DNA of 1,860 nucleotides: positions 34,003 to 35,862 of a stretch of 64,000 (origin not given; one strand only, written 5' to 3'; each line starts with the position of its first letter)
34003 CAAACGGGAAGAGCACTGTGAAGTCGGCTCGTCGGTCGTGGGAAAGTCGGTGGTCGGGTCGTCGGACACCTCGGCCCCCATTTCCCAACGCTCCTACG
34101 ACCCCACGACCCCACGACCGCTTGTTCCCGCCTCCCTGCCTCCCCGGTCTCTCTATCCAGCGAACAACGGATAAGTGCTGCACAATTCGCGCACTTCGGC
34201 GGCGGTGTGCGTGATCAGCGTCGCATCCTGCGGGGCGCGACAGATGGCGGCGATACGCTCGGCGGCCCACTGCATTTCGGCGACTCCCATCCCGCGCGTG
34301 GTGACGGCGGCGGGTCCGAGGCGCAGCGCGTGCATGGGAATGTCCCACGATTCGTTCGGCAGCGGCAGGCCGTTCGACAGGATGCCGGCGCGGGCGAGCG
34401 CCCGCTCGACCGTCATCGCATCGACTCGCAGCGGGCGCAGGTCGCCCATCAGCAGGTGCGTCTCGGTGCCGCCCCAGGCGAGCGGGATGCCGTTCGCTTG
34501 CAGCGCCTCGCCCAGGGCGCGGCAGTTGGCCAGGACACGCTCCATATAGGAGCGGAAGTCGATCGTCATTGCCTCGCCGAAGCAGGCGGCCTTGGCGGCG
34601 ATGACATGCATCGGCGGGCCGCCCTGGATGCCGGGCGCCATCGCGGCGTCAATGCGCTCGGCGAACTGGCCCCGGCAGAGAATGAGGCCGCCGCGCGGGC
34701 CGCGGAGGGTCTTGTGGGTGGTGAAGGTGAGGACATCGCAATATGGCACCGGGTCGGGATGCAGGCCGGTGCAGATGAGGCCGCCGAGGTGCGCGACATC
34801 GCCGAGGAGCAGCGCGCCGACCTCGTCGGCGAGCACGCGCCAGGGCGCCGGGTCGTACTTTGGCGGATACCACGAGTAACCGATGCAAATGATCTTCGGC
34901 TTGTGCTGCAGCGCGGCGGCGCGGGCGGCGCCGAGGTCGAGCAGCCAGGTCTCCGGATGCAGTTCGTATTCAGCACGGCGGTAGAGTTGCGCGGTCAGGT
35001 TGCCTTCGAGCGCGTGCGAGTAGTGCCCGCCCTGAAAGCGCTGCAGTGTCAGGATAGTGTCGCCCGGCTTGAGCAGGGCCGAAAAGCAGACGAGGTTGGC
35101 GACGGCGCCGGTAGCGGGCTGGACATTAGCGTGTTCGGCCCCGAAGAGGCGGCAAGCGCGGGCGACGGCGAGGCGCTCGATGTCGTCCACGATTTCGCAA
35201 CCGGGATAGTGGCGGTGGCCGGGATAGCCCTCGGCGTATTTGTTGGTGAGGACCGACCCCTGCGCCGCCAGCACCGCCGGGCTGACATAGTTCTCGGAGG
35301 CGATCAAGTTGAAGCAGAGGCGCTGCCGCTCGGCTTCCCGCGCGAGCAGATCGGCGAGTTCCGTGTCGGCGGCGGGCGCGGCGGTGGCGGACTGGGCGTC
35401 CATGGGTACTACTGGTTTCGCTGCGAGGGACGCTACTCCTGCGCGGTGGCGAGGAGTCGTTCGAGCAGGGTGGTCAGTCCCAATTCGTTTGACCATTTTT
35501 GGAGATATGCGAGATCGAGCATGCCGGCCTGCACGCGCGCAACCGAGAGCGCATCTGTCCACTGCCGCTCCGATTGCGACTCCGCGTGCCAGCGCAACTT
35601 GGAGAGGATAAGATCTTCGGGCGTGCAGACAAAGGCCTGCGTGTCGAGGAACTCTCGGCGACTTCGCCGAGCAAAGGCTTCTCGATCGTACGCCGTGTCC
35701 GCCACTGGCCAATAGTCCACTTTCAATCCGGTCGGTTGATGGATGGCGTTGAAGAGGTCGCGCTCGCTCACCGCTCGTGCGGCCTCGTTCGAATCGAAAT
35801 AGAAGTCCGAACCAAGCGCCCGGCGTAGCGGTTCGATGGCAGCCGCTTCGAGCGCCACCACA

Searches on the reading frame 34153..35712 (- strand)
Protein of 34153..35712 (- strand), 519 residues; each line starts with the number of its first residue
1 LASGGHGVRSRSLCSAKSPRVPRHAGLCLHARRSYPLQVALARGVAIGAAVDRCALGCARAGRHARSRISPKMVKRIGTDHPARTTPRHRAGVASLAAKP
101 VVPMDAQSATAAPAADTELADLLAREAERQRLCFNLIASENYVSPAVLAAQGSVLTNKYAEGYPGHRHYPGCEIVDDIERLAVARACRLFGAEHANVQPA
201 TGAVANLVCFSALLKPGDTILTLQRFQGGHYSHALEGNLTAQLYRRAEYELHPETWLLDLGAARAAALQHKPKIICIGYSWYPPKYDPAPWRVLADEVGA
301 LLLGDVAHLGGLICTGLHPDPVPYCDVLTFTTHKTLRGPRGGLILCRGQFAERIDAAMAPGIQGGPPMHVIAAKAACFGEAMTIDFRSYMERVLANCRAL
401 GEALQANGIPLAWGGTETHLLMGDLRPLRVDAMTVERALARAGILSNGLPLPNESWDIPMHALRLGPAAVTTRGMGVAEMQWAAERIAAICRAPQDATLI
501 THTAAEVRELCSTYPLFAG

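Call 3: search_protein_families(library=pfam, proteins=[window:34153-35712:-], max_evalue=1)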
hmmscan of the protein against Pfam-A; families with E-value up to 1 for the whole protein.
window:34153-35712:- (519 aa): 2 families
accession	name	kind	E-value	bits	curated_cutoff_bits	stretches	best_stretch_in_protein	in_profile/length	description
PF00464.25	SHMT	-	2.8e-112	375.7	27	1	115-484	4-396/399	Serine hydroxymethyltransferase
PF01212.27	Beta_elim_lyase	-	1.5e-05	24.9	27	2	324-442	189-239/288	Beta-eliminating lyase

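Call 4: search_protein_families(library=ncbifam, proteins=[window:34153-35712:-], max_evalue=1)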
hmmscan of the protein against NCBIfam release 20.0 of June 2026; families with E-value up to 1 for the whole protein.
window:34153-35712:- (519 aa): 3 families
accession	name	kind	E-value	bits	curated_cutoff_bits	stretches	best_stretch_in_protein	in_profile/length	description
NF000586.1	PRK00011.1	subfamily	2.6e-132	441.4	335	1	116-516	1-403/404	serine hydroxymethyltransferase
NF010094.0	PRK13580.1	equivalog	4.5e-102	342.2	735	2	220-496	171-450/496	glycine hydroxymethyltransferase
TIGR04506.1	F_threo_transal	equivalog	2.5e-31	109.1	650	1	119-505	6-395/609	fluorothreonine transaldolase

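Call 18: find_related_loci(query=window:34153-35403:-, collection=genome_contigs, flank=8000)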
Query window:34153-35403:- (416 aa) in genome_contigs; peptide patterns used: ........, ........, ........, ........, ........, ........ (x = any residue, [..] = any of these).
600 stretches matched a pattern (row limit reached: there are more); 600 encode a relative of the query (tblastn E <= 1e-3); the best 80 are kept; 80 distinct loci.
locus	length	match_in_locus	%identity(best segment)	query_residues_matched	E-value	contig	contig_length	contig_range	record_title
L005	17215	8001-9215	48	13-416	2e-123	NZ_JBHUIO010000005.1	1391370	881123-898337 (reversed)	Tumebacillus lipolyticus strain KCTC 32289 platanus_K_17_124_5, whole genome shotgun sequence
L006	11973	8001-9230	50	4-414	2e-121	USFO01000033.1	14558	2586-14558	uncultured Ruminococcaceae bacterium isolate UMGS1668 genome assembly, contig: NODE_3426_length_14558_cov_4.494656, whol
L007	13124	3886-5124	46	4-415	2e-120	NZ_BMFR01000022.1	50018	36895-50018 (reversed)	Virgibacillus oceani strain CGMCC 1.12754 sequence22, whole genome shotgun sequence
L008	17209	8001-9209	47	13-414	5e-120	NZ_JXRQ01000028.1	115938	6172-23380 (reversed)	Jeotgalibacillus alimentarius strain YKJ-13 contig00028, whole genome shotgun sequence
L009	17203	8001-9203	47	13-414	6e-120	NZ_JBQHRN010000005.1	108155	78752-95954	Clostridium sp. HCP1S3_C6 contig00005, whole genome shotgun sequence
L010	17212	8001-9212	50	13-415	7e-120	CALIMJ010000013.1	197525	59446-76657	MAG: uncultured bacterium isolate S1_Bin_METABAT__12_1 genome assembly, contig: c_000002430407_partial_0_197525, whole g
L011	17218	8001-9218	46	11-415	1e-119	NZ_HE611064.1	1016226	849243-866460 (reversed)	Kurthia senegalensis strain JC8E, whole genome shotgun sequence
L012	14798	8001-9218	47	10-414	9e-119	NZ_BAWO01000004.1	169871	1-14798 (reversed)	Parageobacillus caldoxylosilyticus NBRC 107762, whole genome shotgun sequence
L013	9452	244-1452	46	13-414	2e-118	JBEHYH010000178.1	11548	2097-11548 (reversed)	MAG: Myxococcota bacterium isolate ESF1.bin.39 NODE_6212_length_11548_cov_3.681894, whole genome shotgun sequence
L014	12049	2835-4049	50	13-415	2e-118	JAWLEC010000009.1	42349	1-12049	MAG: Ilumatobacteraceae bacterium isolate 20BLK6-1.bin.41 NODE_695_length_42349_cov_5.091337, whole genome shotgun seque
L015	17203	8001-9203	47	13-414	2e-117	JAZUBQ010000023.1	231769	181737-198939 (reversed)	MAG: Clostridia bacterium isolate T1900045317_YK20190006.MAGScoT_cleanbin_000007 SGB_6310_k141_1375616, whole genome sho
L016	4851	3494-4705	49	11-413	6e-118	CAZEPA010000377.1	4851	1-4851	MAG TPA_asm: uncultured Anaerolineae bacterium isolate binchicken_co27_224 genome assembly, contig: NODE_30663_length_48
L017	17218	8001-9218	46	10-414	2e-117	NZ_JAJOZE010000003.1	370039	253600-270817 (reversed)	Metabacillus kandeliae strain GX 13764 3, whole genome shotgun sequence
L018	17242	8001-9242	44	2-414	3e-117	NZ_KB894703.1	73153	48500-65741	Siminovitchia fordii DSM 16014 = CIP 108821 strain DSM 16014 C509DRAFT_scaffold00019.19, whole genome shotgun sequence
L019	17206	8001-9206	48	13-413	7e-117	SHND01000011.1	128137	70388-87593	MAG: Chloroflexota bacterium isolate Bin6 c_000000000052, whole genome shotgun sequence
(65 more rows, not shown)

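Call 19: find_homologous_proteins(query=window:34153-35403:-, max_evalue=1e-50)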
Query window:34153-35403:- (416 aa): 8000 proteins with E <= 1e-50 among 8000 candidates; the best 120 are listed.
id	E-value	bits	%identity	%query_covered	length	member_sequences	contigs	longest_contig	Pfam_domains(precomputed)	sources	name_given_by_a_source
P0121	1.5e-281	952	100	100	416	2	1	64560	PF00464.26,PF01212.28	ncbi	-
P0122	1.9e-124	434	52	97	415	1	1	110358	PF00464.26,PF00155.28,PF01212.28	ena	-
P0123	4.7e-123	429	52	97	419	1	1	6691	PF00464.26,PF00155.28,PF01212.28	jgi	jgi:glycine hydroxymethyltransferase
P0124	6.9e-123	429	50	97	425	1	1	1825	PF00464.26,PF00155.28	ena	-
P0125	9.1e-123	428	53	96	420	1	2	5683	PF00464.26,PF00155.28,PF01212.28,PF01041.24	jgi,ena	jgi:glycine hydroxymethyltransferase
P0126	4.2e-122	426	49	97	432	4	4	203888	PF00464.26,PF00155.28,PF01212.28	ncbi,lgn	-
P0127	4.6e-122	426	51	96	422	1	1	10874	PF00464.26,PF00155.28,PF01212.28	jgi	jgi:glycine hydroxymethyltransferase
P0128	5.3e-122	426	51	97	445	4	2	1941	PF00464.26,PF00155.28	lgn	-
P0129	9.1e-122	425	53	96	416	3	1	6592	PF00464.26,PF00155.28,PF01212.28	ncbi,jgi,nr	ncbi:MAG: serine hydroxymethyltransferase [Puniceicoccales bacterium]|jgi:glycine hydroxymethyltrans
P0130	2.1e-121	424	53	96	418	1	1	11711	PF00464.26,PF00155.28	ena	-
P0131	3.3e-121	423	51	96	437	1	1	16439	PF00464.26,PF00155.28,PF01212.28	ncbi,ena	-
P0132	3.8e-121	423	52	97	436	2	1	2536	PF00464.26,PF00155.28,PF01212.28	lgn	-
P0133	4.7e-121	423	51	96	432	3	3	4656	PF00464.26,PF00155.28,PF01212.28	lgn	-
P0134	5.8e-121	423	50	97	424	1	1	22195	PF00464.26,PF00155.28,PF00266.26,PF01212.28,PF01041.24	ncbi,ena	-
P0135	6.0e-121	422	50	96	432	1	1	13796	PF00464.26,PF00155.28,PF01212.28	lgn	-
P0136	6.7e-121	422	52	97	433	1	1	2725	PF00464.26,PF00155.28,PF01212.28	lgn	-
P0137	6.9e-121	422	52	97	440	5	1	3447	PF00464.26,PF00155.28,PF01212.28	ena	-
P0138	9.1e-121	422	51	97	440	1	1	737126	PF00464.26,PF00155.28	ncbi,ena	-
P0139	9.4e-121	422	52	96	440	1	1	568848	PF00464.26,PF00155.28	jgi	-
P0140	1.1e-120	422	51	96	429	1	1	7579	PF00464.26,PF00155.28,PF01212.28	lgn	-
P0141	1.3e-120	421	52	96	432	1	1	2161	PF00464.26,PF00155.28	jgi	jgi:glycine hydroxymethyltransferase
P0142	2.0e-120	421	52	96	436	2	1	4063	PF00464.26,PF00155.28,PF01212.28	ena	-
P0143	2.4e-120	420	50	97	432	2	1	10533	PF00464.26,PF00155.28,PF01212.28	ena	-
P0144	2.4e-120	420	52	97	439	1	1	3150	PF00464.26,PF00155.28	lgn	-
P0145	2.5e-120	420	51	97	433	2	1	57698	PF00464.26,PF00155.28,PF01212.28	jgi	jgi:glycine hydroxymethyltransferase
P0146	2.7e-120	420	50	97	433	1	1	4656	PF00464.26,PF00155.28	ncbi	-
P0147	3.1e-120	420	50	97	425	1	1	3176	PF00464.26,PF00155.28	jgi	jgi:glycine hydroxymethyltransferase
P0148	4.8e-120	419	52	97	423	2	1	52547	PF00464.26,PF01212.28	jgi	jgi:glycine hydroxymethyltransferase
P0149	6.5e-120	419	52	97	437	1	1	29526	PF00464.26,PF00155.28,PF01212.28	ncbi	-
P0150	7.5e-120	419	50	96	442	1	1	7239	PF00464.26,PF00155.28,PF01212.28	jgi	jgi:glycine hydroxymethyltransferase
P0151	8.1e-120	419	51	97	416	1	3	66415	PF00464.26,PF00155.28,PF01212.28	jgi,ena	-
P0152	8.6e-120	419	50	97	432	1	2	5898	PF00464.26,PF00155.28,PF01212.28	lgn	-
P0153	9.4e-120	419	51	96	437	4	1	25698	PF00464.26,PF00155.28,PF01212.28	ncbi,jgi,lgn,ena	-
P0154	1.4e-119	418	50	96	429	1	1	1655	PF00464.26,PF00155.28,PF01212.28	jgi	-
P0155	1.5e-119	418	51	96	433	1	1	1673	PF00464.26,PF00155.28,PF01212.28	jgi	jgi:glycine hydroxymethyltransferase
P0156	1.5e-119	418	50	97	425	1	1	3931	PF00464.26,PF00155.28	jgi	jgi:glycine hydroxymethyltransferase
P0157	1.9e-119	418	51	97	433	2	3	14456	PF00464.26,PF00155.28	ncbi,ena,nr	ncbi:MAG: serine hydroxymethyltransferase [Anaerolineae bacterium]|nr:serine hydroxymethyltransferas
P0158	2.0e-119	417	50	97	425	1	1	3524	PF00464.26,PF00155.28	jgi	jgi:glycine hydroxymethyltransferase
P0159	2.1e-119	417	51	96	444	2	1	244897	PF00464.26,PF00155.28,PF01212.28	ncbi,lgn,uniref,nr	ncbi:serine hydroxymethyltransferase [Litorilinea aerophila]|uniref:Serine hydroxymethyltransferase 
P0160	2.3e-119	417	51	96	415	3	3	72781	PF00464.26,PF00155.28,PF01212.28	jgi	-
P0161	2.4e-119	417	50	97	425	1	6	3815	PF00464.26,PF00155.28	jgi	jgi:glycine hydroxymethyltransferase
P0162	2.5e-119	417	50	96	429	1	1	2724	PF00464.26,PF00155.28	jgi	jgi:glycine hydroxymethyltransferase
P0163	2.5e-119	417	51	96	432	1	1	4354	PF00464.26,PF00155.28,PF01212.28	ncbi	-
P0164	3.1e-119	417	50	97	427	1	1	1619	PF00464.26,PF00155.28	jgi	-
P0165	3.1e-119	417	49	99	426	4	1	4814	PF00464.26,PF00155.28,PF01212.28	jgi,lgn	jgi:glycine hydroxymethyltransferase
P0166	3.4e-119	417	49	96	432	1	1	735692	PF00464.26,PF00155.28,PF01212.28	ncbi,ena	-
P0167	4.7e-119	416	51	96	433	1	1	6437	PF00464.26,PF00155.28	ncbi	-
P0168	5.4e-119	416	51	97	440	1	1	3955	PF00464.26,PF00155.28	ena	-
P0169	5.6e-119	416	51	96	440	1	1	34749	PF00464.26,PF00155.28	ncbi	-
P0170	5.7e-119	416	51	96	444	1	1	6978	PF00464.26,PF00155.28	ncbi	-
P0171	6.4e-119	416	52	96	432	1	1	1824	PF00464.26,PF00155.28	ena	-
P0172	8.0e-119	415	49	97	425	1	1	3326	PF00464.26,PF00155.28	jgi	jgi:glycine hydroxymethyltransferase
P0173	8.7e-119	415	50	96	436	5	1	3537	PF00464.26,PF00155.28,PF01212.28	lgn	-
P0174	8.8e-119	415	50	97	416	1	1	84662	PF00464.26,PF00155.28,PF01212.28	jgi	jgi:glycine hydroxymethyltransferase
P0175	9.3e-119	415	52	97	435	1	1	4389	PF00464.26,PF00155.28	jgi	jgi:glycine hydroxymethyltransferase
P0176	1.0e-118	415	50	97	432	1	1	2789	PF00464.26,PF01212.28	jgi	-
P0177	1.1e-118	415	50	97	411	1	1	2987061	PF00464.26,PF00155.28,PF01212.28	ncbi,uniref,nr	ncbi:serine hydroxymethyltransferase [Pseudalkalibacillus berkeleyi]|uniref:Serine hydroxymethyltran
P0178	1.1e-118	415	50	100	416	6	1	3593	PF00464.26,PF00155.28,PF01212.28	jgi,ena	-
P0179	1.2e-118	415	50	97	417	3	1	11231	PF00464.26,PF00155.28,PF01212.28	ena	-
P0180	1.2e-118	415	49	97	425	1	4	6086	PF00464.26,PF00155.28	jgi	jgi:glycine hydroxymethyltransferase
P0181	1.3e-118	415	49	97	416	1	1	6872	PF00464.26,PF00155.28,PF01212.28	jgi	-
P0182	1.5e-118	415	51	96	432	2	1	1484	PF00464.26,PF00155.28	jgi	-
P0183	1.7e-118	414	50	96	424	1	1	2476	PF00464.26,PF00155.28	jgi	jgi:glycine hydroxymethyltransferase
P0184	1.7e-118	414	50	96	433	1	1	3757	PF00464.26,PF00155.28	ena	-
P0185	2.0e-118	414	50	96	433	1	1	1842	PF00464.26,PF00155.28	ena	-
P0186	2.1e-118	414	49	100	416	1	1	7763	PF00464.26,PF00155.28,PF01212.28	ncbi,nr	ncbi:MAG TPA: serine hydroxymethyltransferase [Longimicrobium sp.]|nr:serine hydroxymethyltransferas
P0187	2.2e-118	414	50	97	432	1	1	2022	PF00464.26,PF01212.28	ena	-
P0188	2.5e-118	414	49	96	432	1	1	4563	PF00464.26,PF00155.28,PF01212.28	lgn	-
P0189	2.6e-118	414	51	96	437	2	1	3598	PF00464.26,PF00155.28,PF01212.28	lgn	-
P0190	3.1e-118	414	49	97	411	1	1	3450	PF00464.26,PF00155.28,PF01212.28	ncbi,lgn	ncbi:MAG: serine hydroxymethyltransferase [Caldibacillus sp.]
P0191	3.5e-118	413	51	96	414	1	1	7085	PF00464.26,PF00155.28,PF01212.28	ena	-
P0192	3.8e-118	413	51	97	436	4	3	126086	PF00464.26,PF00155.28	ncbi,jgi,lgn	-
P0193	4.0e-118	413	50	97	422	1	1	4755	PF00464.26,PF00155.28,PF00266.26,PF01212.28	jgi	jgi:glycine hydroxymethyltransferase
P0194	4.3e-118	413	49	97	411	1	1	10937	PF00464.26,PF00155.28,PF01212.28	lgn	-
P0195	4.3e-118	413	49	97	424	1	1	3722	PF00464.26,PF00155.28,PF01212.28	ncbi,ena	-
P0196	4.3e-118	413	51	97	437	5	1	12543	PF00464.26,PF00155.28,PF01212.28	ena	-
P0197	5.0e-118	413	50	96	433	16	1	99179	PF00464.26,PF00155.28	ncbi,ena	-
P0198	5.0e-118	413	49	96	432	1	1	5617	PF00464.26,PF00155.28,PF01212.28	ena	-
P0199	5.5e-118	413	49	99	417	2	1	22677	PF00464.26,PF00155.28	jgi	-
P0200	5.6e-118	413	50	97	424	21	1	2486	PF00464.26,PF00155.28,PF01212.28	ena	-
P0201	5.8e-118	413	49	97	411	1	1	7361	PF00464.26,PF00155.28,PF01212.28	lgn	-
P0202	5.9e-118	413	49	96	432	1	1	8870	PF00464.26,PF00155.28,PF01212.28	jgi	jgi:glycine hydroxymethyltransferase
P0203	6.3e-118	413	51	97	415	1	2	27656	PF00464.26,PF00155.28,PF01212.28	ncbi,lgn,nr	ncbi:MAG: glycine hydroxymethyltransferase [Bacillota bacterium]|nr:glycine hydroxymethyltransferase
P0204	6.4e-118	412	51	97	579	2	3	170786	PF00464.26,PF00155.28,PF02502.24,PF01212.28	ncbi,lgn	-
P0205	6.6e-118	412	52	96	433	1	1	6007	PF00464.26,PF00155.28,PF01212.28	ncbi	-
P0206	7.1e-118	412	51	96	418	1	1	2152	PF00464.26,PF00155.28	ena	-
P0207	7.2e-118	412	51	96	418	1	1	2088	PF00464.26,PF00155.28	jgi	-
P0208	7.3e-118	412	51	97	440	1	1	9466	PF00464.26,PF00155.28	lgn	-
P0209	7.8e-118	412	50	97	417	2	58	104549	PF00464.26,PF00155.28,PF01212.28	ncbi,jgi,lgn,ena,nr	ncbi:MAG TPA: serine hydroxymethyltransferase [Ruminococcaceae bacterium]|jgi:glycine hydroxymethylt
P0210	8.1e-118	412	49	97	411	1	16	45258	PF00464.26,PF00155.28,PF01212.28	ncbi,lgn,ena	-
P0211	8.7e-118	412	48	97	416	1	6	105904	PF00464.26,PF00155.28,PF01212.28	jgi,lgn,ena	-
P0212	9.3e-118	412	51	96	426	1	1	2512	PF00464.26,PF00155.28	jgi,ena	-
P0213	9.6e-118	412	49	97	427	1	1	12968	PF00464.26,PF00155.28,PF01212.28,PF01041.24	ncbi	-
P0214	1.1e-117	412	49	97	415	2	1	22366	PF00464.26,PF00155.28,PF01212.28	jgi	jgi:glycine hydroxymethyltransferase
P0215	1.1e-117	412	49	97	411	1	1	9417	PF00464.26,PF00155.28,PF01212.28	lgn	-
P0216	1.1e-117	412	49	96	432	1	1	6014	PF00464.26,PF00155.28,PF01212.28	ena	-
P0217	1.2e-117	412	50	96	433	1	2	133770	PF00464.26,PF00155.28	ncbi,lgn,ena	-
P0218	1.4e-117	411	51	98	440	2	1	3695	PF00464.26,PF00155.28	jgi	jgi:glycine hydroxymethyltransferase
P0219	1.4e-117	411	49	97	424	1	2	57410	PF00464.26,PF00155.28,PF01212.28,PF01041.24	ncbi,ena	-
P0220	1.4e-117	411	49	97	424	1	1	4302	PF00464.26,PF00155.28,PF01212.28,PF01041.24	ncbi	-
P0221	1.5e-117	411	49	97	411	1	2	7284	PF00464.26,PF00155.28,PF01212.28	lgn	-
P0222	1.5e-117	411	49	97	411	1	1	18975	PF00464.26,PF00155.28,PF01212.28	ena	-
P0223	1.5e-117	411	48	97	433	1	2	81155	PF00464.26,PF00155.28,PF01212.28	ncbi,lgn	-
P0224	1.6e-117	411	51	96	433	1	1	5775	PF00464.26,PF00155.28,PF01212.28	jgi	jgi:glycine hydroxymethyltransferase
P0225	1.6e-117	411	50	97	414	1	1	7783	PF00464.26,PF00155.28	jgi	jgi:glycine hydroxymethyltransferase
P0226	1.6e-117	411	49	97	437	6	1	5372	PF00464.26,PF00155.28,PF01212.28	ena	-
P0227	1.7e-117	411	49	97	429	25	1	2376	PF00464.26,PF00155.28,PF01212.28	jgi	jgi:glycine hydroxymethyltransferase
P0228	2.2e-117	411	50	96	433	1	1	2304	PF00464.26,PF00155.28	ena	-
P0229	2.2e-117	411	49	96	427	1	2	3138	PF00464.26,PF00155.28,PF01212.28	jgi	jgi:glycine hydroxymethyltransferase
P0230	2.2e-117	411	50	97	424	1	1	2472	PF00464.26,PF00155.28,PF01212.28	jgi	jgi:glycine hydroxymethyltransferase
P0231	2.3e-117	411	49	97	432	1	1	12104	PF00464.26,PF00155.28,PF01212.28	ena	-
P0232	2.7e-117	410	49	100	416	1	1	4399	PF00464.26,PF00155.28,PF01212.28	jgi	jgi:glycine hydroxymethyltransferase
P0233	2.8e-117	410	51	97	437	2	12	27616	PF00464.26,PF00155.28,PF01212.28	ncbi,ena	-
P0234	2.8e-117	410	48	97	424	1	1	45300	PF00464.26,PF00155.28,PF01212.28,PF01041.24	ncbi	-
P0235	2.8e-117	410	49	97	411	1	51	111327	PF00464.26,PF00155.28,PF01212.28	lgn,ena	-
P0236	2.9e-117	410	49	97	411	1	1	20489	PF00464.26,PF00155.28,PF01212.28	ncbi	-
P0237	2.9e-117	410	49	97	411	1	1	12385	PF00464.26,PF00155.28,PF01212.28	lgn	-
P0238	3.1e-117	410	-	-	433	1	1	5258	PF00464.26,PF00155.28,PF01212.28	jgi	jgi:glycine hydroxymethyltransferase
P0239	3.3e-117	410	52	96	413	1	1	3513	PF00464.26,PF00155.28,PF01212.28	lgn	-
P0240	4.5e-117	410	49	97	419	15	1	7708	PF00464.26,PF00155.28,PF01212.28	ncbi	-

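Call 22: find_encoding_contigs(protein=P0241, flank=10000, max_places=3)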
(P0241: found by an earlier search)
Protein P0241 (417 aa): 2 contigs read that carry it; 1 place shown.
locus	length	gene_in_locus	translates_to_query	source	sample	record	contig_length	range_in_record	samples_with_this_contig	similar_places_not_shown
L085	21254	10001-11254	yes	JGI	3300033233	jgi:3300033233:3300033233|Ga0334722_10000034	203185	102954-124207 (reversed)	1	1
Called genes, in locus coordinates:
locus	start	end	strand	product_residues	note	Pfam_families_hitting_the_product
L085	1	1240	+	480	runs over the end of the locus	PF20695:UbiD_N, PF01977:UbiD, PF20696:UbiD_C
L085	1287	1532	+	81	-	PF22513:FitA-like_RHH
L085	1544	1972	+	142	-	PF01850:PIN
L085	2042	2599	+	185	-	PF02441:Flavoprotein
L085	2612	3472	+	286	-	PF01040:UbiA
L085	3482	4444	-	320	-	-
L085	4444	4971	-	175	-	PF04542:Sigma70_r2, PF08281:Sigma70_r4_2, PF04545:Sigma70_r4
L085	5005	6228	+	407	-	PF04055:Radical_SAM, PF19288:CofH_C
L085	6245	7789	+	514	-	PF02142:MGS, PF01808:AICARFT_IMPCHas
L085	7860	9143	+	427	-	PF00464:SHMT, PF00155:Aminotran_1_2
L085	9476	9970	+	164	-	-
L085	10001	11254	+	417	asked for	PF00464:SHMT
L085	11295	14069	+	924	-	PF00133:tRNA-synt_1, PF09334:tRNA-synt_1g (weak), PF08264:Anticodon_1, PF10458:Val_tRNA-synt_C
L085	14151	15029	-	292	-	-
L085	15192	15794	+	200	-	PF00877:NLPC_P60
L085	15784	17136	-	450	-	PF08245:Mur_ligase_M, PF27239:FOL3_C, PF02875:Mur_ligase_C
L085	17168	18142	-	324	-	PF00389:2-Hacid_dh, PF02826:2-Hacid_dh_C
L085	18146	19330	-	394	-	PF00155:Aminotran_1_2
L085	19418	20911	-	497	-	PF02347:GDC-P, PF21478:GcvP2_C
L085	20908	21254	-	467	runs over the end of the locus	PF02347:GDC-P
